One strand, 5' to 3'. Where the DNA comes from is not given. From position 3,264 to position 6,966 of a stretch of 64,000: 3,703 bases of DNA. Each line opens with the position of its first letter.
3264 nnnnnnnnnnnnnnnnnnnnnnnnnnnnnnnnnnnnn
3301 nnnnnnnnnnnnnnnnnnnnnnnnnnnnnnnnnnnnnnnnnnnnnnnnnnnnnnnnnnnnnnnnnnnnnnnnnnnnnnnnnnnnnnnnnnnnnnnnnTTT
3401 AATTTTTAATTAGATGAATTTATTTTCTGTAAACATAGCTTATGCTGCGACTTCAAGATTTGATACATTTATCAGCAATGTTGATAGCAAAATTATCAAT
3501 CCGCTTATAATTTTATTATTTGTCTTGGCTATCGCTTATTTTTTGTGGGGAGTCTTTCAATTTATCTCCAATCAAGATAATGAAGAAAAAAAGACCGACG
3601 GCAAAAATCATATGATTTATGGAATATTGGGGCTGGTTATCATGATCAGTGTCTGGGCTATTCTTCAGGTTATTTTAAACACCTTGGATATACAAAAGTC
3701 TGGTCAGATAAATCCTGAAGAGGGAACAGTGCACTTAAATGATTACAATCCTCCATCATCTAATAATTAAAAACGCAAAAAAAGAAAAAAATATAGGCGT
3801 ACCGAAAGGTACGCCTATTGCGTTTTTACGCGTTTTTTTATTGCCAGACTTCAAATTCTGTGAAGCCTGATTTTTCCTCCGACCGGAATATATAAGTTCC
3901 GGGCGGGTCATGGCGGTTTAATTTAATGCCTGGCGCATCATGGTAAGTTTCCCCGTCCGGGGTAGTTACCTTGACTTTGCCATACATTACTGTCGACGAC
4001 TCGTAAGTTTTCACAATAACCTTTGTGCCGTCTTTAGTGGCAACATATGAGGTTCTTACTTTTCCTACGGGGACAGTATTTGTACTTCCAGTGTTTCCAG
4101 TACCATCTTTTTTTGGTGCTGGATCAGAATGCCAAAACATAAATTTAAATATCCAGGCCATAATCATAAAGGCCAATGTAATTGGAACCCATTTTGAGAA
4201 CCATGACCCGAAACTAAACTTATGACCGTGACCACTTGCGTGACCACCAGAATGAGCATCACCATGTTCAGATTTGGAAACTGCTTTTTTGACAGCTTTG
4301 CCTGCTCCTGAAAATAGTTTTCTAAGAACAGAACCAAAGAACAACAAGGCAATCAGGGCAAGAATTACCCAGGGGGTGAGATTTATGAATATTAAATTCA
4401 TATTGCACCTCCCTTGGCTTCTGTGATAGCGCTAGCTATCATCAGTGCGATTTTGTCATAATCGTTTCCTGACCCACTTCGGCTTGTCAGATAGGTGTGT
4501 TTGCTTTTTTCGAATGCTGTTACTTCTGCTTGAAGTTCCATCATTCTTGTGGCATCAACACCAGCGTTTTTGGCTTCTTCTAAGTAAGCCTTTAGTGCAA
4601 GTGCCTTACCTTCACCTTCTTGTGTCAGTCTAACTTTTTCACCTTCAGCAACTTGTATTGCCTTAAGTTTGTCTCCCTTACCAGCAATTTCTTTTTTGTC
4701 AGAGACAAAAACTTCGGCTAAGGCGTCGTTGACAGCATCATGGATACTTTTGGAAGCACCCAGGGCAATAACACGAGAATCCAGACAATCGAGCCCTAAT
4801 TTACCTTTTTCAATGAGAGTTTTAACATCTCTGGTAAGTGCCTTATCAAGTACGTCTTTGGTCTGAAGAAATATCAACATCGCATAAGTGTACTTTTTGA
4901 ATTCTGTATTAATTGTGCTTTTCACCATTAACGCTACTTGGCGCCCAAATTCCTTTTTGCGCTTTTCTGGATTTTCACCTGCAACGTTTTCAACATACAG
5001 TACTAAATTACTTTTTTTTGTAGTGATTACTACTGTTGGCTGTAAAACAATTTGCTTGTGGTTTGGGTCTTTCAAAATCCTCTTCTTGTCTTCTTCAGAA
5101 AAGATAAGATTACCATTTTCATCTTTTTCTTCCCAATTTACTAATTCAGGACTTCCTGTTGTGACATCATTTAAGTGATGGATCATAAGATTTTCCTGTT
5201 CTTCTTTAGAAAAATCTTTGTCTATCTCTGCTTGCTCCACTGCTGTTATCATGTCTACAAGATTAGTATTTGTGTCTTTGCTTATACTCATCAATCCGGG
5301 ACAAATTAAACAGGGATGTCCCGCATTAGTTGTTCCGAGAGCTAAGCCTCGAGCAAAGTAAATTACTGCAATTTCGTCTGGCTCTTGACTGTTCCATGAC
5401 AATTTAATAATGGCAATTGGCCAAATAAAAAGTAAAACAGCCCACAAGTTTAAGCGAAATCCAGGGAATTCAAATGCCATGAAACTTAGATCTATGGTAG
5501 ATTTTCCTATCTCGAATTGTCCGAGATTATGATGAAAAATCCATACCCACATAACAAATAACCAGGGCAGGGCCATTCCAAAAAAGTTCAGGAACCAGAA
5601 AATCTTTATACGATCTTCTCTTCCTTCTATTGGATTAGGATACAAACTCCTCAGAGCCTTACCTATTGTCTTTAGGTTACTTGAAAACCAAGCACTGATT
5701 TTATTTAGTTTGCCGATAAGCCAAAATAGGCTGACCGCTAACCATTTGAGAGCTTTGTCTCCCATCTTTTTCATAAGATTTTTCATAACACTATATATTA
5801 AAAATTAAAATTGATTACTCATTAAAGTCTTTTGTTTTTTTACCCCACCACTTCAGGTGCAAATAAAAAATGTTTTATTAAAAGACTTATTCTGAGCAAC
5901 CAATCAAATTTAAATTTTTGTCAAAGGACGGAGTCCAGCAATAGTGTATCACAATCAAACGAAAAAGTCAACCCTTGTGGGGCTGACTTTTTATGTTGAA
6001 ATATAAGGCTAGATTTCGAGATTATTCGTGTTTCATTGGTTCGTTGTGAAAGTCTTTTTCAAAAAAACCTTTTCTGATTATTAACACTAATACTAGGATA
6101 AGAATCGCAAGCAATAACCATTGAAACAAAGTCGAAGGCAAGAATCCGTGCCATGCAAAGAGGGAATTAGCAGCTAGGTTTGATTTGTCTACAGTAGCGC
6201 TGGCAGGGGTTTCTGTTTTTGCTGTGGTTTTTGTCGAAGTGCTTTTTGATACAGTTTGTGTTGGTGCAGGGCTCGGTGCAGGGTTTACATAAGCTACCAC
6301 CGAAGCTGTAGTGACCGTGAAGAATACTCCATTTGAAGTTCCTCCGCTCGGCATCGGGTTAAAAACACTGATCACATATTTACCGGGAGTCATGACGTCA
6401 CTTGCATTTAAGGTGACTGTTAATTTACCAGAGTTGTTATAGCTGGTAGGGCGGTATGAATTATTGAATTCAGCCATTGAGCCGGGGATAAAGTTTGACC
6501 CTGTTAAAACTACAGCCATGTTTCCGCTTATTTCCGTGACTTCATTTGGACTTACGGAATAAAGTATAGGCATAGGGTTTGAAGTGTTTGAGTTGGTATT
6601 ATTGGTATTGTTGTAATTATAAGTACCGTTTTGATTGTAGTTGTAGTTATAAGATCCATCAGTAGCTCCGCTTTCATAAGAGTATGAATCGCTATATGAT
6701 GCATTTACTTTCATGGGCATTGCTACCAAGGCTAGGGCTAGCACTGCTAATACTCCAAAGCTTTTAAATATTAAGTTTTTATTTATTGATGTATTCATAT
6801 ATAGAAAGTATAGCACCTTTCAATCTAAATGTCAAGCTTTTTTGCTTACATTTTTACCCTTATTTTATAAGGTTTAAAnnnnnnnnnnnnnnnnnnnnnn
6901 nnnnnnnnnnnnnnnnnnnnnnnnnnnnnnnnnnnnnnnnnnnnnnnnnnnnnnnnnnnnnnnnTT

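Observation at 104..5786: Tandem array of six VirB2/TrbC-like pilin paralogs, including a large FN3::pilin fusion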

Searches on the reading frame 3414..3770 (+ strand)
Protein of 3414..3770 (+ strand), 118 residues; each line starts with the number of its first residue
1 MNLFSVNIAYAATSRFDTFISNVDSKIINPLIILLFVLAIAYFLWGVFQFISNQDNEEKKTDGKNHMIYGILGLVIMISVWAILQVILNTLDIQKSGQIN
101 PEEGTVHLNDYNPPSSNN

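Call 3: search_protein_families(library=pfam, proteins=[window:3414-3770:+], max_evalue=1)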
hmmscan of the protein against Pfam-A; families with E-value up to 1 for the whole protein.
window:3414-3770:+ (118 aa): 11 families
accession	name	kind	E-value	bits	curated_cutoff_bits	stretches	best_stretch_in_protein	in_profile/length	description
PF18895.5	T4SS_pilin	-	4.3e-11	43.2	26.6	1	22-87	7-71/71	Type IV secretion system pilin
PF04893.22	Yip1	-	0.0075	16.6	28.6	1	20-91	15-83/173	Yip1 domain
PF04956.18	TrbC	-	0.023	15.4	27.9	1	3-78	22-89/98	TrbC/VIRB2 pilin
PF20303.3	YLATT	-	0.024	14.9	26.7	1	31-91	2-59/107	YEATS-Like-Associating Three TM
PF11700.14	ATG22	-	0.042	13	24.1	1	6-95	297-384/482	Vacuole effluxer Atg22 like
PF19554.4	DUF6077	-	0.046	12.9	27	1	31-88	5-57/354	Family of unknown function (DUF6077)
PF04123.18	DUF373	-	0.1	12.5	28.3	1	8-75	274-331/335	Domain of unknown function (DUF373)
PF13067.11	DUF3930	-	0.19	12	25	1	26-51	23-48/51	Protein of unknown function (DUF3930)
PF01529.25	DHHC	-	0.2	12.2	28.7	1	32-83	54-112/133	DHHC palmitoyltransferase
PF14163.11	SieB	-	0.2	11.7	26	1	20-57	24-60/147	Super-infection exclusion protein B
PF11902.13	DUF3422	-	0.46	10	25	1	37-87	365-414/418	Protein of unknown function (DUF3422)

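Call 4: search_protein_families(library=ncbifam, proteins=[window:3414-3770:+], max_evalue=1)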
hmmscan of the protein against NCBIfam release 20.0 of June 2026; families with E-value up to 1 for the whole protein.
window:3414-3770:+ (118 aa): 13 families
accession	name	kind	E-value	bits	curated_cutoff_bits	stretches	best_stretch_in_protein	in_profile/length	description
NF045849.1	ICE_MMCAP2_0565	equivalog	1.1e-10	41.1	40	1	25-90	14-79/80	Mbov_0395 family pilin-like conjugal transfer protein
NF043062.1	MMSYN1_0881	equivalog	0.00033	19.8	450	1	28-90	312-364/455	hexose phosphate transporter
NF038300.1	EPS_HpsL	equivalog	0.0025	16.4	640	1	23-87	140-205/534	hormogonium polysaccharide biosynthesis protein HpsL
TIGR02866.1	CoxB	equivalog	0.0034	17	147.7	1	28-98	16-87/202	cytochrome c oxidase subunit II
NF045610.1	acin_4_helix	equivalog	0.0082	16.2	50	1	25-87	34-92/131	putative four-helix membrane protein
TIGR02908.1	CoxD_Bacillus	equivalog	0.0086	16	117.85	1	6-87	34-108/110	cytochrome c oxidase subunit IVB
TIGR03943.1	TIGR03943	equivalog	0.012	15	88.8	1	31-98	13-87/221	TIGR03943 family putative permease subunit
NF011714.0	PRK15135.1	subfamily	0.039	13.7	319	1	31-91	19-79/228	histidine ABC transporter permease HisQ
NF033218.1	anchor_AmaP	equivalog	0.078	12.7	55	1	32-89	14-71/166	alkaline shock response membrane anchor protein AmaP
NF042915.1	MAB_1171c_fam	subfamily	0.088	11.8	100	1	12-98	41-129/362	MAB_1171c family putative transporter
NF033883.1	conj_TraQ_IncI1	equivalog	0.097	12.5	80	1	18-90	4-76/175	conjugal transfer protein TraQ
TIGR01167.1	LPXTG_anchor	domain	0.21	12.3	15.9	0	60-84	4-27/34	LPXTG cell wall anchor domain-containing protein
TIGR03779.1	Bac_Flav_CT_M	equivalog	0.94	8.6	172.45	0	64-86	6-28/410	conjugative transposon protein TraM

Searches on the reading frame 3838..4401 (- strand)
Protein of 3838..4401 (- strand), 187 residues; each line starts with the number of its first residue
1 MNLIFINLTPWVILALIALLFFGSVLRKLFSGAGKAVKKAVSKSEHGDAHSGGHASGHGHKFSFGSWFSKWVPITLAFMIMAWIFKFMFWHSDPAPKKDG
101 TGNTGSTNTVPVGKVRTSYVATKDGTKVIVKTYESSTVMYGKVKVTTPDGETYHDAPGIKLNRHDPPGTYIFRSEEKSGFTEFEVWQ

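Call 3: search_protein_families(library=pfam, proteins=[window:3838-4401:-], max_evalue=1)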
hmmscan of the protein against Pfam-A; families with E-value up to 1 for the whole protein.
window:3838-4401:- (187 aa): 1 family
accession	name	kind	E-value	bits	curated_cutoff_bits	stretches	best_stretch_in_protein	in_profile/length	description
PF13567.11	DUF4131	-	0.0027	17.9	31.6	1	6-150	3-113/165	Domain of unknown function (DUF4131)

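Call 4: search_protein_families(library=ncbifam, proteins=[window:3838-4401:-], max_evalue=1)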
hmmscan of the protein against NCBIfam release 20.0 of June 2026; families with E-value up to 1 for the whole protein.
window:3838-4401:- (187 aa): 3 families
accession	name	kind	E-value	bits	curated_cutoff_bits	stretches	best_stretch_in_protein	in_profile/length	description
TIGR01411.1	tatAE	subfamily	0.00081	18.9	53.9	1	7-38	3-35/47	twin-arginine translocase TatA/TatE family subunit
NF007048.0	PRK09501.1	equivalog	0.029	13.3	582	1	107-146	35-72/348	spermidine/putrescine ABC transporter substrate-binding protein PotD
TIGR00785.1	dass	subfamily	0.047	12.4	198.6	1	59-98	189-228/444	DASS family sodium-coupled anion symporter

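Call 97: search_protein_families(library=pfam, alignment_id=A7, max_evalue=0.05)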
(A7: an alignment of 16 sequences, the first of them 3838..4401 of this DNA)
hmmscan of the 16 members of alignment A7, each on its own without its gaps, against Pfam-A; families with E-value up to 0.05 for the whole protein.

A. member 1, window:3838-4401:- (187 aa): 1 family
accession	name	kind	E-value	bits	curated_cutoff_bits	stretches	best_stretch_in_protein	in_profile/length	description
PF13567.11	DUF4131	-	0.0027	17.9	31.6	1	6-150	3-113/165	Domain of unknown function (DUF4131)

B. families by the number of members that match (of 16 scanned): 29 families (the first 25 are shown)
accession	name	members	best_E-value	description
PF25184.1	YxzE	3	0.0026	YxzE-like putative bacteriocin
PF16118.10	DUF4834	2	3.7e-06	Domain of unknown function (DUF4834)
PF21827.1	New_glue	2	0.00033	New glue protein family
PF13567.11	DUF4131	2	0.0027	Domain of unknown function (DUF4131)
PF06024.17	Orf78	2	0.0031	Orf78 (ac78)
PF13273.12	DUF4064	2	0.0038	Protein of unknown function (DUF4064)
PF04277.18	OAD_gamma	1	4.4e-05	Oxaloacetate decarboxylase, gamma chain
PF02009.21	RIFIN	1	6.1e-05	Rifin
PF19554.4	DUF6077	1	0.002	Family of unknown function (DUF6077)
PF17231.7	DUF5305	1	0.0029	Family of unknown function (DUF5305)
PF20990.2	DUF2207_C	1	0.0038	Predicted membrane protein (DUF2207) C-terminal domain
PF06682.17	SARAF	1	0.0039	SOCE-associated regulatory factor of calcium homoeostasis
PF11807.13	UstYa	1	0.005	Mycotoxin biosynthesis protein UstYa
PF00499.25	Oxidored_q3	1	0.005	NADH-ubiquinone/plastoquinone oxidoreductase chain 6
PF07790.16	Pilin_N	1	0.0065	Archaeal Type IV pilin, N-terminal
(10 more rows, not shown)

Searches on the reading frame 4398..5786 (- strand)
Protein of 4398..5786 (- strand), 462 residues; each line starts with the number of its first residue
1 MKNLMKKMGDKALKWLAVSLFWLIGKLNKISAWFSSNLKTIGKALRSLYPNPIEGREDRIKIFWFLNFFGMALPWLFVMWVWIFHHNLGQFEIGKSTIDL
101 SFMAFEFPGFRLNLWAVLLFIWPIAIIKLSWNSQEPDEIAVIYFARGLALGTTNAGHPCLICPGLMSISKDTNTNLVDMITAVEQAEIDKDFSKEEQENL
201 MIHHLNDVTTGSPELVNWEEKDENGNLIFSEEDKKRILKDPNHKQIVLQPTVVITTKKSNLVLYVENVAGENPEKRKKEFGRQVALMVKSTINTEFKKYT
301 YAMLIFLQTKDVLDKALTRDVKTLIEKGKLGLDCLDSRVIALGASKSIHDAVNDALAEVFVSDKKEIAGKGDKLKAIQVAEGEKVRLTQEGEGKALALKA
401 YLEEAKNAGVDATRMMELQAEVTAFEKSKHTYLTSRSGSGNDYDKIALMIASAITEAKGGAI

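Call 3: search_protein_families(library=pfam, proteins=[window:4398-5786:-], max_evalue=1)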
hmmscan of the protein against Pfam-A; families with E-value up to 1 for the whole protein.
window:4398-5786:- (462 aa): 0 families

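Call 4: search_protein_families(library=ncbifam, proteins=[window:4398-5786:-], max_evalue=1)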
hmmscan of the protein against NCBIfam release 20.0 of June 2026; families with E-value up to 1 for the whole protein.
window:4398-5786:- (462 aa): 1 family
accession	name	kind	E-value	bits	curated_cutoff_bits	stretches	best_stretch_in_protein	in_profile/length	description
NF045572.1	Hepsulflyase_bctds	equivalog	0.037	12.6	600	1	180-254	241-318/706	heparin-sulfate lyase HepC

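Call 55: find_homologous_proteins(query=window:4398-5786:-, max_evalue=0.001)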
Query window:4398-5786:- (462 aa): 2 proteins with E <= 0.001 among 8000 candidates.
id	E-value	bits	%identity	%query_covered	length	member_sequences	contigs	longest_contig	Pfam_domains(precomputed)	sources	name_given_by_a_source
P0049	8.7e-257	870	100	85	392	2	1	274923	-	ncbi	ncbi:MAG: hypothetical protein V4439_00830 [Patescibacteria group bacterium]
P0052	5.4e-94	334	45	86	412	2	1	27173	-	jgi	jgi:hypothetical protein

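Call 70: predict_structure(alignment_id=A5)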
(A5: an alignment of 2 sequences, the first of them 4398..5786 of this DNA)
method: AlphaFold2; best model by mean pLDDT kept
length: 462 residues; sequences in the alignment: 2
mean_pLDDT: 42.7   pTM: 0.26
mean pLDDT of the five models: 42.7, 40.6, 40.4, 39.4, 39.1
residues with pLDDT >= 90: 0; 70-90: 52; 50-70: 39; < 50: 371
segments of 3 or more residues with pLDDT < 50: 1-8, 40-74, 84-385, 433-439
pLDDT, mean of each block of 10 residues (from residue 1): 41 49 50 49 42 40 44 50 47 39 41 43 37 31 25 26 24 25 28 33 29 34 40 40 28 29 31 42 37 33 33 35 35 30 34 40 39 34 51 79 87 82 71 45 79 80 48
secondary structure, 60 per line:
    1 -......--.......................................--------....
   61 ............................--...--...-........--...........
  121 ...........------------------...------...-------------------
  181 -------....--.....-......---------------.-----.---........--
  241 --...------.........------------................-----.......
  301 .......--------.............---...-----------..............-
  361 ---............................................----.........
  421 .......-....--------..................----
elements in order: H2-7 H10-48 H57-88 E91-93 E96-98 H100-103 E104-107 E110-113 H114-131 E150-152 E159-161 H188-191 H194-198 E200-205 H231-238 E252-257 H273-288 H294-307 H316-328 H346-359 H364-407 H412-427 H429-432 H441-458

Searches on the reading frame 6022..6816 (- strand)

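Call 3: search_protein_families(library=pfam, proteins=[window:6022-6816:-], max_evalue=1)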
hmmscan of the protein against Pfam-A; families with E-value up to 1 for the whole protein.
window:6022-6816:- (264 aa): 0 families

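Call 4: search_protein_families(library=ncbifam, proteins=[window:6022-6816:-], max_evalue=1)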
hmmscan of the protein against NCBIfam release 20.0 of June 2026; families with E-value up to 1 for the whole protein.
window:6022-6816:- (264 aa): 2 families
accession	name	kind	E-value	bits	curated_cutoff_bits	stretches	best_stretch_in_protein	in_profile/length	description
NF058597.1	CoaZ_rpt_PGGG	domain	3.1e-23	81.7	30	1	81-168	1-88/88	choice-of-anchor Z repeating domain-containing protein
NF053819.1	EF0750_LPXTG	subfamily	0.0074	16.8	47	1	170-247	34-98/105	EF2685/EF0750 family sortase-dependent surface protein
